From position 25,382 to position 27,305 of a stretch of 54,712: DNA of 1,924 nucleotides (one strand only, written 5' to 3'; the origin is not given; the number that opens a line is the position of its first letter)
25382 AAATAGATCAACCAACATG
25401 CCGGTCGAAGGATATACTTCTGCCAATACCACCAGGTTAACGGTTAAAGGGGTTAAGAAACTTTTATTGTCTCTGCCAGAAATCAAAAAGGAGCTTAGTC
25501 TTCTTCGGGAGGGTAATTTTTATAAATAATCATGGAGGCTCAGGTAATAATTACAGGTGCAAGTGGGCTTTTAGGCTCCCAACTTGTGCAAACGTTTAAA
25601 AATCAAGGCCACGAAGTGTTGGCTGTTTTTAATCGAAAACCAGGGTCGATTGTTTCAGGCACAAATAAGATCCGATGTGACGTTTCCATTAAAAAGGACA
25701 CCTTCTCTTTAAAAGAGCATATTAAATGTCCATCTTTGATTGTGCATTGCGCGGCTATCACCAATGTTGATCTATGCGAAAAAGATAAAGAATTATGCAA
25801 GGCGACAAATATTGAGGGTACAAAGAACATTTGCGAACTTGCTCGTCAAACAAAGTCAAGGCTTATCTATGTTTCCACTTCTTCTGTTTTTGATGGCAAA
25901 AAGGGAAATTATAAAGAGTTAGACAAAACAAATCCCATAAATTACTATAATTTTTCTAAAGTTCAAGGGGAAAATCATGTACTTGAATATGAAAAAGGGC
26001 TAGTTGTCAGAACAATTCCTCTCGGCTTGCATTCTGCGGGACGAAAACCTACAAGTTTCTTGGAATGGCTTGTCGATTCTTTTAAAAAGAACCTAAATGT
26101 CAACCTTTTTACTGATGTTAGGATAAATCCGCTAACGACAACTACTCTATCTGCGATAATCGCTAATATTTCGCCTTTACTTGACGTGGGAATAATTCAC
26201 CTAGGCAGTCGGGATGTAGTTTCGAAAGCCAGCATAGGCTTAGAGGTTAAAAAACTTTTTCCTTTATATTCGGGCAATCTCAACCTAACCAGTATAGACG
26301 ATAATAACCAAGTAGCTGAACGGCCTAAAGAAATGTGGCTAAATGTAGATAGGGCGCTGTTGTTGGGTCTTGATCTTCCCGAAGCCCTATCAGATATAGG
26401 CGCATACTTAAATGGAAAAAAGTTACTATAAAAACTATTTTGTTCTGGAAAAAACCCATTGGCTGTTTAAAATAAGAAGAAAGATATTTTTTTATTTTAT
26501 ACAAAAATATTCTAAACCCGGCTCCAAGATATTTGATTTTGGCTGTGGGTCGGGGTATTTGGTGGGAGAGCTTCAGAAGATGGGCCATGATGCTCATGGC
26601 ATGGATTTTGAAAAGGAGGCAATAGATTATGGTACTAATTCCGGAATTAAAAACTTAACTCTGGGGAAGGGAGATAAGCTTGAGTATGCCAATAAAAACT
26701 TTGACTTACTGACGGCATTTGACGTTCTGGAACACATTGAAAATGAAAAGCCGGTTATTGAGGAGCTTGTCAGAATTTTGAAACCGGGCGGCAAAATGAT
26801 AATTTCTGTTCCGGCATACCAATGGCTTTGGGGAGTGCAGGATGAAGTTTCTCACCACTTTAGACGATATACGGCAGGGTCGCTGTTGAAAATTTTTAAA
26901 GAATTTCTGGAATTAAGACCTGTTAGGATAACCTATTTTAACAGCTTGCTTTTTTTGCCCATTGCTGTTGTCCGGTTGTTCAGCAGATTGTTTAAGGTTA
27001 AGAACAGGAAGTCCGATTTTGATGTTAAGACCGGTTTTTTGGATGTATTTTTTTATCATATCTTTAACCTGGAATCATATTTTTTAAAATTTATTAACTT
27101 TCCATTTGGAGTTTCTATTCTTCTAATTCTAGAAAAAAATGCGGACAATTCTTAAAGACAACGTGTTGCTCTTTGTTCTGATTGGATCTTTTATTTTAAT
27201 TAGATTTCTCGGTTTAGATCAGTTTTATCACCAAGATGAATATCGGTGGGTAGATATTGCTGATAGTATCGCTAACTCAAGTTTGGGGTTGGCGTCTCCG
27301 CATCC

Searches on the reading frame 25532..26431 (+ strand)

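Call 7: search_protein_families(library=ncbifam, proteins=[window:25532-26431:+], max_evalue=1e-8)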
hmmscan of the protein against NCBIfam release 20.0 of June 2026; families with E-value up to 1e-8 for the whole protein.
window:25532-26431:+ (299 aa): 12 families
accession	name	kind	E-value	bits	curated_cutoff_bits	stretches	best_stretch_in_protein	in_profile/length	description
TIGR01214.1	rmlD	equivalog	1.1e-41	142.8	224.05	1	5-272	2-260/285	dTDP-4-dehydrorhamnose reductase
TIGR02197.1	heptose_epim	equivalog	3.8e-18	65.7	274.6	1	5-150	1-149/316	ADP-glyceromanno-heptose 6-epimerase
TIGR03466.1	HpnA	hypoth_equivalog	3.6e-14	52.4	367.65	1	4-187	2-192/327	hopanoid-associated sugar epimerase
NF042423.1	oxyalk_red_Shew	equivalog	2.2e-12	46.7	580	1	4-156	10-162/331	2-alkyl-3-oxoalkanoate reductase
TIGR01746.1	Thioester-redct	subfamily_domain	3.2e-12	46.4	213.35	0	69-166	91-194/371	thioester reductase domain-containing protein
NF007440.0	PRK09987.1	equivalog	5.2e-11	42.4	308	1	64-161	53-151/299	dTDP-4-dehydrorhamnose reductase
TIGR04180.1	EDH_00030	hypoth_equivalog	4.8e-10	39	475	1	5-153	1-159/297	NAD-dependent 4,6-dehydratase LegB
TIGR01179.1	galE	equivalog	8.8e-10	37.9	262.3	1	5-154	2-160/332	UDP-glucose 4-epimerase GalE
NF043036.1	ErythonDh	equivalog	9.8e-10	38.1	325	1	4-154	2-164/321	D-erythronate dehydrogenase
NF004520.0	PRK05865.1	equivalog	1.4e-09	36.4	1509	1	5-116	3-103/854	sugar epimerase family protein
NF042422.1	oxyalk_red_OleD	equivalog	4.6e-09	36.1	580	1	4-121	2-115/329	2-alkyl-3-oxoalkanoate reductase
TIGR01181.1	dTDP_gluc_dehyt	equivalog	5.1e-09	35.7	365.1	0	5-160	2-172/321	dTDP-glucose 4,6-dehydratase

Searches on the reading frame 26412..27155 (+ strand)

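Call 7: search_protein_families(library=ncbifam, proteins=[window:26412-27155:+], max_evalue=1e-8)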
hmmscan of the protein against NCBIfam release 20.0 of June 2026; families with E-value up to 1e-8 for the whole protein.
window:26412-27155:+ (247 aa): 6 families
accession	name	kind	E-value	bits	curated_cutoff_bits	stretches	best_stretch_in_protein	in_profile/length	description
NF045667.1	MTase_DVU1556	equivalog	4.5e-14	52.4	155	1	35-132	21-120/213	DVU_1556 family methyltransferase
TIGR01983.1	UbiG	equivalog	2.3e-13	50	102.95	1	36-132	49-152/228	bifunctional 2-polyprenyl-6-hydroxyphenol methylase/3-demethylubiquinol 3-O-methyltransferase UbiG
TIGR02081.1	metW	equivalog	5.1e-11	42.5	189.5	1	29-146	6-121/194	methionine biosynthesis protein MetW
TIGR02072.1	BioC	equivalog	9.5e-10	38.7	184.95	1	34-143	32-144/244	malonyl-ACP O-methyltransferase BioC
NF041536.1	ArsM_DUF2284_UU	exception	2.5e-09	36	575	1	35-132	75-181/459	arsenite methyltransferase/DUF2284 domain selenoprotein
NF001241.0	PRK00216.1-2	equivalog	3.3e-09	36.7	327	1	34-132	49-148/231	demethylmenaquinone methyltransferase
